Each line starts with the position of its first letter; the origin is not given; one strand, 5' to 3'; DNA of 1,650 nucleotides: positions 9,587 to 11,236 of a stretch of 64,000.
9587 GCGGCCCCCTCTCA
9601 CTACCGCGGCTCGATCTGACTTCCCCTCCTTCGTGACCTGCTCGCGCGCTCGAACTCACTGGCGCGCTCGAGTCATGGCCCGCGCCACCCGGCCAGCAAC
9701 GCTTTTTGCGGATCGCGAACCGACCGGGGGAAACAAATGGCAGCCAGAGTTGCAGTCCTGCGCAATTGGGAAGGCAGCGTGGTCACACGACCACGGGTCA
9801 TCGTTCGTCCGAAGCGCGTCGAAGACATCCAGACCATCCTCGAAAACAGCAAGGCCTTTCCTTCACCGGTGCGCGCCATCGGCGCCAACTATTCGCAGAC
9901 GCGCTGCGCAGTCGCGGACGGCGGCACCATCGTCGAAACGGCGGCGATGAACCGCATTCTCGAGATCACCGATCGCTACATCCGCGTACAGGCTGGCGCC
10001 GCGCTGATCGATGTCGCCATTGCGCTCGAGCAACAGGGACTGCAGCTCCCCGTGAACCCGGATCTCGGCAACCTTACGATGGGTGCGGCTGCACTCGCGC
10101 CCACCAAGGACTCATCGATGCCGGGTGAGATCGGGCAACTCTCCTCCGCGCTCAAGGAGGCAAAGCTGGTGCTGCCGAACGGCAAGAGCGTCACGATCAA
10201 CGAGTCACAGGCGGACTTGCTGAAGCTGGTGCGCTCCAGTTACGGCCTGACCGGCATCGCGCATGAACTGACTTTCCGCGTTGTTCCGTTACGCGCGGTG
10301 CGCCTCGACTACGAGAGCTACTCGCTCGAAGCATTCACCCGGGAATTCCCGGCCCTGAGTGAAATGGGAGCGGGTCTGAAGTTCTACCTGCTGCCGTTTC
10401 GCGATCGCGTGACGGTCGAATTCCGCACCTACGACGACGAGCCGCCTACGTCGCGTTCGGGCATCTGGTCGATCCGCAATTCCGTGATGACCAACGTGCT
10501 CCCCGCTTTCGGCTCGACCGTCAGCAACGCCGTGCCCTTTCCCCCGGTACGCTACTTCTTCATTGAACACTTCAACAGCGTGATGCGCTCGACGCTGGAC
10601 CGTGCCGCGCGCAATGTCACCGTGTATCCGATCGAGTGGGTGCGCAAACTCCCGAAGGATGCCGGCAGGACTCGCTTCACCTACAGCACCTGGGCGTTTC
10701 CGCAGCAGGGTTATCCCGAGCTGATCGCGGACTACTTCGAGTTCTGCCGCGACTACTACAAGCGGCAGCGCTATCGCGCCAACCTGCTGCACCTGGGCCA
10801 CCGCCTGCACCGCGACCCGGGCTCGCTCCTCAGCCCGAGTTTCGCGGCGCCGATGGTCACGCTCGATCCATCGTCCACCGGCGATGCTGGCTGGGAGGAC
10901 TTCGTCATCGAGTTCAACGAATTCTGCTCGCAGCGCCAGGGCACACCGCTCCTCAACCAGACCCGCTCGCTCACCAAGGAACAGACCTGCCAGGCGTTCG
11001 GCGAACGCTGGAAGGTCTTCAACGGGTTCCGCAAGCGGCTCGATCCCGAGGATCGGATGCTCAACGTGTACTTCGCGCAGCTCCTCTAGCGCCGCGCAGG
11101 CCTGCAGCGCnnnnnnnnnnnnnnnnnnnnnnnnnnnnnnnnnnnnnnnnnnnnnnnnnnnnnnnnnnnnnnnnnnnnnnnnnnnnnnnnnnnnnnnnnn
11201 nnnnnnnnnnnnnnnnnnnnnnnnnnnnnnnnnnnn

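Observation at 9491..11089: GEMM-I (c-di-GMP-I) riboswitch controlling a DprE1/ALO-like FAD oxidoreductase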

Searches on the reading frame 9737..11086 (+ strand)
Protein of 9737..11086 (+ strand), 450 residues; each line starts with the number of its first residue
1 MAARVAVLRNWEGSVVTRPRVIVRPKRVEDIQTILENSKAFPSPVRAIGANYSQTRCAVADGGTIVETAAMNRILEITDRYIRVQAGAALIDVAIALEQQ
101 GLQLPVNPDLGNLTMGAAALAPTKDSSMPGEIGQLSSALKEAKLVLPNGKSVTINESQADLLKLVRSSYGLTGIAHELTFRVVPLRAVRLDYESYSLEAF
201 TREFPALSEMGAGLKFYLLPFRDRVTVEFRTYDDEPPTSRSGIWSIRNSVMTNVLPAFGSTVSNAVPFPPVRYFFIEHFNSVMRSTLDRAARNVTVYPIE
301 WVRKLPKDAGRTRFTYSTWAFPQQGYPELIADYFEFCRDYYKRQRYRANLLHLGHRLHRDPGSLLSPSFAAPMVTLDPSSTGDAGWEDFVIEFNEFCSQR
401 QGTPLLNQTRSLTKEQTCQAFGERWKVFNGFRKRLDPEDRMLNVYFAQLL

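Call 5: search_protein_families(library=pfam, proteins=[window:9737-11086:+], max_evalue=0.01)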
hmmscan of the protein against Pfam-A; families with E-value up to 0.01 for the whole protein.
window:9737-11086:+ (450 aa): 2 families
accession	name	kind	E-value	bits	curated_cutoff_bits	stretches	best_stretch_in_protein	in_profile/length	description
PF01565.28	FAD_binding_4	-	2.4e-18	66.6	26.4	1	19-154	1-138/139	FAD binding domain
PF04030.19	ALO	-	9.6e-07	29.2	23.1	1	384-447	194-256/258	D-arabinono-1,4-lactone oxidase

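Call 8: search_protein_families(library=ncbifam, proteins=[window:9737-11086:+], max_evalue=0.01)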
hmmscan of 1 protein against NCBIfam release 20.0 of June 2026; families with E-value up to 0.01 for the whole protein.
window:9737-11086:+ (450 aa): 8 families
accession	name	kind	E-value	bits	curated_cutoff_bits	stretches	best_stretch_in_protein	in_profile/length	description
TIGR01679.1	bact_FAD_ox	subfamily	6.2e-32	111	292.25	1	9-450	2-418/419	FAD-linked oxidoreductase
TIGR01678.1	FAD_lactone_ox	subfamily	9.8e-21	74.2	396.8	1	7-293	3-290/438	sugar 1,4-lactone oxidase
NF053785.1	DcplphribOxDprE1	equivalog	1.1e-08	34.7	500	1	17-185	14-183/449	decaprenylphosphoryl-beta-D-ribose oxidase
TIGR00387.1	glcD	equivalog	4.4e-07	29.1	567.9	1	22-185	1-173/413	glycolate oxidase subunit GlcD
TIGR01676.1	GLDHase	equivalog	1.1e-06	27.8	458.25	1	7-184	50-227/541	L-galactonolactone dehydrogenase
NF008408.0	PRK11230.1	equivalog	7.8e-06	24.6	897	1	16-184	53-229/499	glycolate oxidase subunit GlcD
TIGR01677.1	pln_FAD_oxido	subfamily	9.1e-06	24.4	383.1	1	22-200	37-229/560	FAD-dependent oxidoreductase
NF010480.0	PRK13905.1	equivalog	0.0018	17.2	259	1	20-103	35-118/303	UDP-N-acetylmuramate dehydrogenase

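Call 9: find_homologous_proteins(query=window:9737-11086:+)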
Query window:9737-11086:+ (450 aa): 617 proteins with E <= 0.001 among 8000 candidates; the best 120 are listed.
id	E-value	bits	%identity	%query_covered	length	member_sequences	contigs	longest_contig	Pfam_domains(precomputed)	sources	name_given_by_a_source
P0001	6.5e-284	959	93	100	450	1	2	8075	PF04030.20,PF01565.29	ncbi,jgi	ncbi:MAG TPA: FAD-binding protein [Steroidobacteraceae bacterium]|jgi:FAD/FMN-containing dehydrogena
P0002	3.0e-283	957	93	100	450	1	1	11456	PF04030.20,PF01565.29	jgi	jgi:FAD/FMN-containing dehydrogenase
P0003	1.1e-282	955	92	100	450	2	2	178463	PF04030.20,PF01565.29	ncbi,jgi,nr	ncbi:MAG TPA: FAD-binding protein [Steroidobacteraceae bacterium]|jgi:FAD/FMN-containing dehydrogena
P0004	3.9e-281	950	92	100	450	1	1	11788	PF04030.20,PF01565.29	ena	-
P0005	4.0e-277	937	90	100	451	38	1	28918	PF04030.20,PF01565.29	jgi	-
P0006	5.0e-274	927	90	100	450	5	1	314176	PF01565.29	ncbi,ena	-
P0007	1.4e-253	859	83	100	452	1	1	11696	PF04030.20,PF01565.29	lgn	-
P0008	2.2e-249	846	82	100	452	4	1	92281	PF04030.20,PF01565.29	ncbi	-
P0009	8.2e-249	844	82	100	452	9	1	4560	PF04030.20,PF01565.29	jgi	jgi:FAD/FMN-containing dehydrogenase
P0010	1.0e-247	840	82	100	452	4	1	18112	PF04030.20,PF01565.29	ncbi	-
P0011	1.1e-245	833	81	100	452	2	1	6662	PF04030.20,PF01565.29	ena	-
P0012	2.3e-245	832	81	100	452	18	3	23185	PF04030.20,PF01565.29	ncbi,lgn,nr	ncbi:MAG TPA: FAD-binding oxidoreductase [Steroidobacteraceae bacterium]|nr:FAD-binding oxidoreducta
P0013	8.4e-245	830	80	100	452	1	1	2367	PF01565.29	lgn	-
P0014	2.1e-244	829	81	100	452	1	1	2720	PF04030.20,PF01565.29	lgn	-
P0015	5.8e-244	828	80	100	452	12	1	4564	PF01565.29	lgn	-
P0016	5.3e-243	825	79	100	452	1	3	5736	PF04030.20,PF01565.29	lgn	-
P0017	6.4e-243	824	80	100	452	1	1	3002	PF01565.29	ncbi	-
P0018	3.5e-242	822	80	100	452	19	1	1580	PF01565.29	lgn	-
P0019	7.7e-242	821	80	100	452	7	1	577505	PF04030.20,PF01565.29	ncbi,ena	-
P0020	8.2e-242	821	80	100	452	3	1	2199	PF04030.20,PF01565.29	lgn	-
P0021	2.7e-241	819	79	100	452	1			PF04030.20,PF01565.29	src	-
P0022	9.4e-241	817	79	100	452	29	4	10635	PF04030.20,PF01565.29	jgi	jgi:FAD/FMN-containing dehydrogenase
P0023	1.5e-240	816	79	100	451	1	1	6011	PF04030.20,PF01565.29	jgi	-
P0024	1.3e-239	813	78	100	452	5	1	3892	PF04030.20,PF01565.29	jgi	jgi:FAD/FMN-containing dehydrogenase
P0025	5.2e-239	811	78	100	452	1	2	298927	PF04030.20,PF01565.29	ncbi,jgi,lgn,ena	-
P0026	3.2e-230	782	76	100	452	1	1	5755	PF04030.20,PF01565.29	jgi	jgi:FAD/FMN-containing dehydrogenase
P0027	1.5e-229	780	75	100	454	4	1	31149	PF04030.20,PF01565.29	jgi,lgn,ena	-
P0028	9.9e-203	692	92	72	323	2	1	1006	PF04030.20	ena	-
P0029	3.6e-185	634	60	100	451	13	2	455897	PF04030.20,PF01565.29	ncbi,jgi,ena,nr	ncbi:MAG TPA: FAD-binding protein [Steroidobacteraceae bacterium]|nr:FAD-binding protein [Steroidoba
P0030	9.6e-184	629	60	100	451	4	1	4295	PF04030.20,PF01565.29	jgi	jgi:FAD/FMN-containing dehydrogenase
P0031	1.3e-182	626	60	100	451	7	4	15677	PF04030.20,PF01565.29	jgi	jgi:hypothetical protein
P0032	4.6e-182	624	59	100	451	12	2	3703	PF04030.20,PF01565.29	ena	-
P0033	9.8e-181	619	60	100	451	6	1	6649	PF04030.20,PF01565.29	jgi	jgi:FAD/FMN-containing dehydrogenase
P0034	6.4e-177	607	59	100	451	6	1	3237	PF04030.20,PF01565.29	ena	-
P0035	8.7e-174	596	81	72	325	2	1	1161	PF04030.20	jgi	jgi:hypothetical protein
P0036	2.2e-167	575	56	100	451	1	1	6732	PF04030.20,PF01565.29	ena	-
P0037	1.1e-160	553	88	63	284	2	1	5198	PF01565.29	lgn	-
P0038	7.1e-145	501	49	100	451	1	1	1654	PF01565.29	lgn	-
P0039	8.0e-142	491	49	96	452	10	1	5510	PF01565.29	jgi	jgi:FAD/FMN-containing dehydrogenase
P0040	5.2e-141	488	48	100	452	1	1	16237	PF01565.29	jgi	jgi:FAD/FMN-containing dehydrogenase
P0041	5.2e-141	488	48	94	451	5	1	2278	PF01565.29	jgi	jgi:FAD binding domain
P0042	1.7e-140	487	48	97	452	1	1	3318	PF01565.29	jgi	jgi:L-gulonolactone oxidase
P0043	1.1e-139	484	48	97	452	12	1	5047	PF01565.29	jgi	jgi:FAD binding domain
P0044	2.8e-139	483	47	100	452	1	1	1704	PF01565.29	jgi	jgi:FAD/FMN-containing dehydrogenase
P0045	1.2e-138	481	47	97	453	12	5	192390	PF01565.29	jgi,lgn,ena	jgi:FAD/FMN-containing dehydrogenase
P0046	2.5e-138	480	48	97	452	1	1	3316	PF01565.29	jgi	jgi:FAD/FMN-containing dehydrogenase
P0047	4.0e-138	479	48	96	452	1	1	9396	PF01565.29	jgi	jgi:FAD/FMN-containing dehydrogenase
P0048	6.7e-138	478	46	100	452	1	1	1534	PF01565.29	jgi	jgi:hypothetical protein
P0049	4.3e-137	476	47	96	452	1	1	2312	PF01565.29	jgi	jgi:FAD/FMN-containing dehydrogenase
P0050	1.9e-136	473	48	96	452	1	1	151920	PF01565.29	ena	-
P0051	4.5e-136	472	47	96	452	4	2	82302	PF01565.29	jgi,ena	jgi:FAD/FMN-containing dehydrogenase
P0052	4.6e-136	472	48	99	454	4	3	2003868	PF04030.20,PF01565.29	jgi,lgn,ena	-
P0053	5.0e-136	472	47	97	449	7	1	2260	PF01565.29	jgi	jgi:FAD/FMN-containing dehydrogenase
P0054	9.8e-136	471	47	97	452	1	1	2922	PF04030.20,PF01565.29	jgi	jgi:L-gulonolactone oxidase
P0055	1.5e-135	470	48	96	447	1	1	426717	PF01565.29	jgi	jgi:FAD/FMN-containing dehydrogenase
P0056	1.9e-135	470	47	98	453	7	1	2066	PF01565.29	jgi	jgi:hypothetical protein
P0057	4.7e-135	469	48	96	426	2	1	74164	PF01565.29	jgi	jgi:FAD/FMN-containing dehydrogenase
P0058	7.3e-135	468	46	96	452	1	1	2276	PF01565.29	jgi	jgi:FAD/FMN-containing dehydrogenase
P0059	9.8e-135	468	45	100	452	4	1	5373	PF01565.29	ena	-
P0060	9.9e-135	468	48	96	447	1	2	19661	PF01565.29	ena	-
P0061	1.4e-134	467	46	96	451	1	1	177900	PF01565.29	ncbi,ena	-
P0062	5.1e-134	465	46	97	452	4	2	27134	PF01565.29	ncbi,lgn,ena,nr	ncbi:MAG: FAD-binding oxidoreductase [Proteobacteria bacterium]|nr:FAD-binding oxidoreductase [Pseud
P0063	5.7e-134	465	47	97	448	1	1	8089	PF01565.29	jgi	jgi:FAD/FMN-containing dehydrogenase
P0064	1.3e-133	464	47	97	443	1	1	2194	PF01565.29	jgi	jgi:FAD/FMN-containing dehydrogenase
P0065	1.5e-133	464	48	96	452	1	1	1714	PF04030.20,PF01565.29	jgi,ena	-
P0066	1.7e-133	464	45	98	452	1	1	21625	PF04030.20,PF01565.29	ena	-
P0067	3.3e-133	463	46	96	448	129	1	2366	PF01565.29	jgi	jgi:L-gulonolactone oxidase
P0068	3.7e-133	463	47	96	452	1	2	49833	PF01565.29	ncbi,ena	-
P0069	4.0e-133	462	47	97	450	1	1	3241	PF01565.29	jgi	jgi:FAD/FMN-containing dehydrogenase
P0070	4.2e-133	462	47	97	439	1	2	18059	PF01565.29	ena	-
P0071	4.3e-133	462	48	94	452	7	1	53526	PF01565.29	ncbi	-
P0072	4.5e-133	462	47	97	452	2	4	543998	PF01565.29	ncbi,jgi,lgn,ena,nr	ncbi:MAG TPA: FAD-binding protein [Steroidobacteraceae bacterium]|nr:FAD-binding protein [Steroidoba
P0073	5.3e-133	462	47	97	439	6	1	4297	PF01565.29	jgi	jgi:hypothetical protein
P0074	5.6e-133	462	47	96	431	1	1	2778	PF01565.29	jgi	jgi:FAD/FMN-containing dehydrogenase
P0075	9.6e-133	461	45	100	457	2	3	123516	PF01565.29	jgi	jgi:hypothetical protein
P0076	1.0e-132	461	47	96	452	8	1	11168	PF01565.29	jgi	-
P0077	1.5e-132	461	47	97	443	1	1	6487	PF01565.29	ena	-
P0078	1.8e-132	460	46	97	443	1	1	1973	PF01565.29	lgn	-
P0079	2.4e-132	460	47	96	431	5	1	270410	PF01565.29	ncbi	ncbi:MAG: FAD-binding oxidoreductase [Steroidobacteraceae bacterium]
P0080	4.1e-132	459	46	96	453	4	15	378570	PF01565.29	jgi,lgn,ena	jgi:FAD/FMN-containing dehydrogenase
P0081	4.7e-132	459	47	96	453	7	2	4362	PF01565.29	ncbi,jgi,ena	jgi:FAD/FMN-containing dehydrogenase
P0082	7.7e-132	458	46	96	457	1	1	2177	PF01565.29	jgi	-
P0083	1.0e-131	458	46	97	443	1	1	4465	PF01565.29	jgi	-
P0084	1.0e-131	458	46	96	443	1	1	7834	PF01565.29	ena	-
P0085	1.0e-131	458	46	97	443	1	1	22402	PF01565.29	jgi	jgi:FAD/FMN-containing dehydrogenase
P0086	1.1e-131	458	46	97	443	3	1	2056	PF01565.29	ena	-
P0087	1.2e-131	458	46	98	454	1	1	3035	PF01565.29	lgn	-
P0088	1.4e-131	457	46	96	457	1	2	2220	PF01565.29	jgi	-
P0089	2.6e-131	456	46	97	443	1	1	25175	PF01565.29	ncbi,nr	ncbi:MAG TPA: FAD-binding protein [Steroidobacteraceae bacterium]|nr:FAD-binding protein [Steroidoba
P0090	3.0e-131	456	46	97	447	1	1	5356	PF01565.29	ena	-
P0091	7.6e-131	455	46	96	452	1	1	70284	PF01565.29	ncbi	-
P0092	8.4e-131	455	47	96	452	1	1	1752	PF01565.29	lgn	-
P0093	1.7e-130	454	46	96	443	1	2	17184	PF01565.29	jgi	jgi:FAD/FMN-containing dehydrogenase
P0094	3.1e-130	453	45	96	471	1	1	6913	PF01565.29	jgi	jgi:FAD/FMN-containing dehydrogenase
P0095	3.5e-130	453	45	96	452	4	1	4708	PF01565.29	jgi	jgi:hypothetical protein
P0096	4.6e-130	452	45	96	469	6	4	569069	PF01565.29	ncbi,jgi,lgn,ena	jgi:FAD/FMN-containing dehydrogenase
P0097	8.5e-130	452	46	96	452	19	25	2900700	PF01565.29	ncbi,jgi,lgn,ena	ncbi:MAG: FAD-binding oxidoreductase [Steroidobacteraceae bacterium]|jgi:FAD/FMN-containing dehydrog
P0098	1.4e-129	451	46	97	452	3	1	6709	PF01565.29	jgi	jgi:FAD/FMN-containing dehydrogenase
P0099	1.5e-129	451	45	97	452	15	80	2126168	PF01565.29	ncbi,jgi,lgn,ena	jgi:FAD/FMN-containing dehydrogenase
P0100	1.5e-129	451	47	98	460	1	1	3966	PF04030.20,PF01565.29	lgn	-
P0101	1.7e-129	451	45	96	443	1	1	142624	PF01565.29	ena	-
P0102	2.0e-129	450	45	100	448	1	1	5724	PF01565.29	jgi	jgi:FAD/FMN-containing dehydrogenase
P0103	2.2e-129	450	45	97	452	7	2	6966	PF01565.29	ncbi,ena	-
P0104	3.0e-129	450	46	96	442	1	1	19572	PF01565.29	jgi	jgi:FAD/FMN-containing dehydrogenase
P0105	9.0e-129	448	45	96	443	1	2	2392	PF01565.29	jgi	jgi:FAD/FMN-containing dehydrogenase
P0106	2.0e-128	447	46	96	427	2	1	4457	PF01565.29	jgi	jgi:FAD/FMN-containing dehydrogenase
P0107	3.2e-128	446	45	96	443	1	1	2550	PF01565.29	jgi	jgi:FAD/FMN-containing dehydrogenase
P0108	3.6e-128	446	46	96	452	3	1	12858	PF01565.29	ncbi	-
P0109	8.2e-128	445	46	96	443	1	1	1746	PF01565.29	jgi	jgi:FAD/FMN-containing dehydrogenase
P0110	1.3e-127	444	45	98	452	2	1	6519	PF01565.29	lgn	-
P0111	2.5e-127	443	45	98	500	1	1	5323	PF04030.20,PF01565.29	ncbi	-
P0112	2.6e-127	443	45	98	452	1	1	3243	PF04030.20,PF01565.29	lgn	-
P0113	4.4e-127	443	44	98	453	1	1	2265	PF04030.20,PF01565.29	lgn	-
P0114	6.0e-127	442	46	97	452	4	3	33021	PF01565.29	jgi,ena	-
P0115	8.8e-127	442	45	96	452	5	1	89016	PF01565.29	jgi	jgi:FAD/FMN-containing dehydrogenase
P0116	1.0e-126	441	44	96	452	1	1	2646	PF01565.29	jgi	jgi:FAD/FMN-containing dehydrogenase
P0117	1.4e-126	441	47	96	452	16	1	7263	PF04030.20,PF01565.29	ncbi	-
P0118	1.8e-126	441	45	98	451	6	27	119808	PF01565.29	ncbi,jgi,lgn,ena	jgi:FAD/FMN-containing dehydrogenase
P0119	2.0e-126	440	43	98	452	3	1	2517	PF04030.20,PF01565.29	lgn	-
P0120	2.5e-126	440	46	96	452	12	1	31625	PF04030.20,PF01565.29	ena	-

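Call 12: find_related_loci(query=A1, collection=genome_contigs, flank=4000)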
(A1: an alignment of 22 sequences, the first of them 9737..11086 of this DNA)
Query A1 (450 aa) in genome_contigs; peptide patterns used: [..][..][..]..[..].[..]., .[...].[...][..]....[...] (x = any residue, [..] = any of these).
222 stretches matched a pattern; 167 encode a relative of the query (tblastn E <= 1e-3); the best 80 are kept; 80 distinct loci.
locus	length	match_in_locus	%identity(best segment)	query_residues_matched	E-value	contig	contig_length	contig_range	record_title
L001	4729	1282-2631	93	1-450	0e+0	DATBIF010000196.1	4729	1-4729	MAG TPA_asm: Steroidobacteraceae bacterium isolate SMAG_U3887 k141_112196, whole genome shotgun sequence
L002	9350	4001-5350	92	1-450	0e+0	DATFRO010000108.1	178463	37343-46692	MAG TPA_asm: Steroidobacteraceae bacterium isolate SMAG_U9360 k141_4704005, whole genome shotgun sequence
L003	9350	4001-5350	91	1-450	0e+0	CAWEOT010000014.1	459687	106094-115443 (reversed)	MAG: uncultured Gammaproteobacteria bacterium isolate MFD02242.bin.1.123 genome assembly, contig: contig_41633, whole ge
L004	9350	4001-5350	91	1-450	0e+0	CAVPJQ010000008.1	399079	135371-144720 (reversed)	MAG: uncultured Gammaproteobacteria bacterium isolate MFD10007.bin.1.10 genome assembly, contig: contig_26134, whole gen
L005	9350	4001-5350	90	1-450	0e+0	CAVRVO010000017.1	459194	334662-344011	MAG: uncultured Gammaproteobacteria bacterium isolate MFD02242.bin.1.317 genome assembly, contig: contig_43861, whole ge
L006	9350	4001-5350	90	1-450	0e+0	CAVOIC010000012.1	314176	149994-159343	MAG: uncultured Gammaproteobacteria bacterium isolate MFD10007.bin.2.125 genome assembly, contig: contig_77084, whole ge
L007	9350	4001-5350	81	1-450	0e+0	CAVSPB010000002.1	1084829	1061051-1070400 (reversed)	MAG: uncultured Gammaproteobacteria bacterium isolate MFD01561.bin.2.108 genome assembly, contig: contig_15574, whole ge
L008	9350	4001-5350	81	1-450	0e+0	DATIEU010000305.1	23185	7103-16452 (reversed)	MAG TPA_asm: Steroidobacteraceae bacterium isolate SMAG_U16377 k141_1605083, whole genome shotgun sequence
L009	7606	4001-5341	80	1-450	0e+0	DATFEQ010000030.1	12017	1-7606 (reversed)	MAG TPA_asm: Steroidobacteraceae bacterium isolate SMAG_U8612 k141_1236014, whole genome shotgun sequence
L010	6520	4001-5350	80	1-450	0e+0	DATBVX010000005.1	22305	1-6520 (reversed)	MAG TPA_asm: Steroidobacteraceae bacterium isolate SMAG_U7526 k141_120012, whole genome shotgun sequence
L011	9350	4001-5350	61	1-450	0e+0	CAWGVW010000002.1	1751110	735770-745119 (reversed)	MAG: uncultured Gammaproteobacteria bacterium isolate MFD02242.bin.1.86 genome assembly, contig: contig_5052, whole geno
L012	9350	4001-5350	59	1-450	0e+0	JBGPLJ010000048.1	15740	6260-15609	MAG: Steroidobacteraceae bacterium isolate OBJ_0618_7090110_265 k141_1387888_length_15740_cov_15.4033, whole genome shot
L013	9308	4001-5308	48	15-450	5e-147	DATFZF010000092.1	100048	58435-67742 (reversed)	MAG TPA_asm: Steroidobacteraceae bacterium isolate SMAG_U9562 k141_152858, whole genome shotgun sequence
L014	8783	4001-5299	47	18-450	7e-146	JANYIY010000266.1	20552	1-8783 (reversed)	MAG: Gammaproteobacteria bacterium isolate GL140_3_metabinner_193 GL140_3_k141_2408768, whole genome shotgun sequence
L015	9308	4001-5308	47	15-450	3e-145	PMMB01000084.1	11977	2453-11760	MAG: Gammaproteobacteria bacterium isolate palsa_1193 73.20110600_P1M.4_contig_15365, whole genome shotgun sequence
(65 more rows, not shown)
